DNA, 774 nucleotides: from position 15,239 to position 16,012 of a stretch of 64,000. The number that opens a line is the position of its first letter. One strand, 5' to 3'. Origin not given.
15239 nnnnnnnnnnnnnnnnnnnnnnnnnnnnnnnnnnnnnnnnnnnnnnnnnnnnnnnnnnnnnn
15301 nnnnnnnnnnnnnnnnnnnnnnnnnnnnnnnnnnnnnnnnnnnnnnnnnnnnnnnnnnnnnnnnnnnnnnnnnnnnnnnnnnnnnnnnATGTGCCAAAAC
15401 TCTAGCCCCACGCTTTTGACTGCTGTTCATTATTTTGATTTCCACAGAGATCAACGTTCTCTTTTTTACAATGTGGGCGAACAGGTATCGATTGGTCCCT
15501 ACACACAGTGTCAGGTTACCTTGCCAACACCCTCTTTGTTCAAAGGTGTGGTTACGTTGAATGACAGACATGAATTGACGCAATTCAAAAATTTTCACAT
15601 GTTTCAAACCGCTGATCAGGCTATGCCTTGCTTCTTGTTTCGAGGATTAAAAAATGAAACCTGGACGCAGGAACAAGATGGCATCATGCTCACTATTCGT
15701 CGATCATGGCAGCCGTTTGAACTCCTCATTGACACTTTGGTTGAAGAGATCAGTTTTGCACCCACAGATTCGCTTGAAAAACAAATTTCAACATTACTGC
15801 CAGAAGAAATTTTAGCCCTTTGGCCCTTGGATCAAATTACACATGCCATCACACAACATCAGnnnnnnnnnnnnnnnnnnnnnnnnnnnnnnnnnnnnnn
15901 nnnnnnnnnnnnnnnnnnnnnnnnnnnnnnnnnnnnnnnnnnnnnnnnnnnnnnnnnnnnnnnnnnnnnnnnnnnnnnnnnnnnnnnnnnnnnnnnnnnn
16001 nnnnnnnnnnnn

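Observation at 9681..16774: Chimeric envelope machine: PilMNOP(Q) module plus a second, Cpa-type secretin and a CpaF/TadA ATPase, with no pilin, platform or peptidase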

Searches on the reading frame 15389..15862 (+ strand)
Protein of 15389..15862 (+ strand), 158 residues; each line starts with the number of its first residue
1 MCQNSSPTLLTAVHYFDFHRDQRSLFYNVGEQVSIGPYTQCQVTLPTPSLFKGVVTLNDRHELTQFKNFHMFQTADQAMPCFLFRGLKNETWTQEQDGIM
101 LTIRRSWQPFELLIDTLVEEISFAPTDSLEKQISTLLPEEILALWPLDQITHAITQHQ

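Call 56: search_protein_families(library=pfam, proteins=[window:15389-15862:+], max_evalue=1)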
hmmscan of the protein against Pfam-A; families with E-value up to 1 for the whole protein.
seq(158 aa): 0 families
